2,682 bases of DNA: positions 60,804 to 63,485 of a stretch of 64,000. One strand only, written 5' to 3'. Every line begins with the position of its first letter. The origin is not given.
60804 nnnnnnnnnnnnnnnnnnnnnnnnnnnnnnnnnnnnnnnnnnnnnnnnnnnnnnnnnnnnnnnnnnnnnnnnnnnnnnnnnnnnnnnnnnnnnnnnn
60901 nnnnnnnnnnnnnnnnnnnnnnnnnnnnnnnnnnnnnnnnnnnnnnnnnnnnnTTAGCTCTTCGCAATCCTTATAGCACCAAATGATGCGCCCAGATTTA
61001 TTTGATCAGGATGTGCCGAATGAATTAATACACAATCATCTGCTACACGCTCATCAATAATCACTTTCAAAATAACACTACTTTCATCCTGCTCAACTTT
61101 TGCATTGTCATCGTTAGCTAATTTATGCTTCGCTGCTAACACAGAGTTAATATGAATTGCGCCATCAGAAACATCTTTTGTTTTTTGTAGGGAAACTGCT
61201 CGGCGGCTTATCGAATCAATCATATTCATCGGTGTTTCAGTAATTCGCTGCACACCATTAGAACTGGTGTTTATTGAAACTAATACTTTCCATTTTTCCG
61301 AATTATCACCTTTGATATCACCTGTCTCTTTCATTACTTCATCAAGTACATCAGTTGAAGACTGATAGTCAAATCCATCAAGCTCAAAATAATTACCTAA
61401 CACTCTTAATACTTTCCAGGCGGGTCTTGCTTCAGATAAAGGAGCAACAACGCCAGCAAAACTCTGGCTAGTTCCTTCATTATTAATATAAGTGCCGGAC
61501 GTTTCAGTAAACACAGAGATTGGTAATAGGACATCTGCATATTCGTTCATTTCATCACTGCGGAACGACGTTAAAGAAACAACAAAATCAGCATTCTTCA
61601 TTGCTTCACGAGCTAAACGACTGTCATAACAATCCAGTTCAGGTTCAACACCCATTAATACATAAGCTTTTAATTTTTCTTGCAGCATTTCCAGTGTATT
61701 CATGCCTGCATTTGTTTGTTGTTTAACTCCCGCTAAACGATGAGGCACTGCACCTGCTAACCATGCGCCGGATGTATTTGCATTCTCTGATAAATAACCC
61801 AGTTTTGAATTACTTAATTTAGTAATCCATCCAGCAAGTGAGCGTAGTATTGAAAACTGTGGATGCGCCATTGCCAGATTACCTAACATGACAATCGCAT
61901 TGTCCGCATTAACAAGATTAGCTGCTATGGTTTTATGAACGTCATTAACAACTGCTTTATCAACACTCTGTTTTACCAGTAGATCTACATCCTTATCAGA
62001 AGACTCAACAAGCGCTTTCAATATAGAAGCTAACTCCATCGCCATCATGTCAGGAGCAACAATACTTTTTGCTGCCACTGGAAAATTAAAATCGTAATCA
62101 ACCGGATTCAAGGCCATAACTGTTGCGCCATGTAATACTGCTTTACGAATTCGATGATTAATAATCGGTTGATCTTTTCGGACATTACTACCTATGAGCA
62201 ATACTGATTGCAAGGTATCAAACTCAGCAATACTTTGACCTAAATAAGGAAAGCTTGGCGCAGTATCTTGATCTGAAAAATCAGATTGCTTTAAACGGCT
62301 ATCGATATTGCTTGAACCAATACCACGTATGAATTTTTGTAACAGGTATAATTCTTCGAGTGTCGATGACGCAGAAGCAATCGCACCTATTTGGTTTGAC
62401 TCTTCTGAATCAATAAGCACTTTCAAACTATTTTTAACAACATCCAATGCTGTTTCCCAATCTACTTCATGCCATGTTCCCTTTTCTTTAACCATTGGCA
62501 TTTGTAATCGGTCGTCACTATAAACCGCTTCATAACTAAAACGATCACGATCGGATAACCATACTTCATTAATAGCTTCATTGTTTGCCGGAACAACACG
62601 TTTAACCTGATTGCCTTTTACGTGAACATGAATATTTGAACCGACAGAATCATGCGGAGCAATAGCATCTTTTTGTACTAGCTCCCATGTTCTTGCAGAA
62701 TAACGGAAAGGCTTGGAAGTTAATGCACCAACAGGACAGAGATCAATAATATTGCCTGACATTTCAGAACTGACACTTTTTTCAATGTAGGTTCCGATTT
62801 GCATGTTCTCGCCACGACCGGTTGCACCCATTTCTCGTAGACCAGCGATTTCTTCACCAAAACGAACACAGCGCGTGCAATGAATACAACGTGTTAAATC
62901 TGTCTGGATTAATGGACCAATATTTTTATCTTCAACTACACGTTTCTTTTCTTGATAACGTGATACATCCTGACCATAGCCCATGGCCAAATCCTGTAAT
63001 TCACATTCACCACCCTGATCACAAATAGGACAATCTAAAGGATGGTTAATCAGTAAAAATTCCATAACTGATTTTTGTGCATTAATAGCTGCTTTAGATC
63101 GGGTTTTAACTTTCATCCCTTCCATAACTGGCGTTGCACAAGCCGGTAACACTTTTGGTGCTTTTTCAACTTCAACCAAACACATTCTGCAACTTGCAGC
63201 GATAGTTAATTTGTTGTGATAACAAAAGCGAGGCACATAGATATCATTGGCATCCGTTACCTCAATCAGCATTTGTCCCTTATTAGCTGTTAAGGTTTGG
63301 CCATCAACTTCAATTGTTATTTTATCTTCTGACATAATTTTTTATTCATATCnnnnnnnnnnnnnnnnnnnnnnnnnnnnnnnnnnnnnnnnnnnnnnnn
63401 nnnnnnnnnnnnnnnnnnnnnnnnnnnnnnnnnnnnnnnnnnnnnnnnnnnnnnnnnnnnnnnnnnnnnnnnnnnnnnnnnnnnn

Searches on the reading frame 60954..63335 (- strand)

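Call 56: search_protein_families(library=pfam, proteins=[window:60954-63335:-], max_evalue=0.00001)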
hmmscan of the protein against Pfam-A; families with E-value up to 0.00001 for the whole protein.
window:60954-63335:- (793 aa): 5 families
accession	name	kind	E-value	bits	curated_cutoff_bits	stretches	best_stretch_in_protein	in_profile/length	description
PF00384.28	Molybdopterin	-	3.5e-51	174.8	24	1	276-648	1-352/353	Molybdopterin oxidoreductase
PF22117.2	Fer4_Nqo3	-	5.8e-34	116.5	27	1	140-206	1-67/67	NADH-quinone oxidoreductase subunit 3, ferredoxin-like domain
PF13510.11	Fer2_4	-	2.9e-21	75.8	22.8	1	4-80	2-81/82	2Fe-2S iron-sulfur cluster binding domain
PF10588.14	NADH-G_4Fe-4S_3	-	5.2e-18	64.7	27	1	87-125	1-39/40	NADH-ubiquinone oxidoreductase-G iron-sulfur binding region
PF22151.2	Fer4_NDSU1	-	1.1e-14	54.1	23.8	1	225-268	7-50/51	NADH-ubiquinone oxidoreductase NDSU1/NuoG-like, 4Fe-4S domain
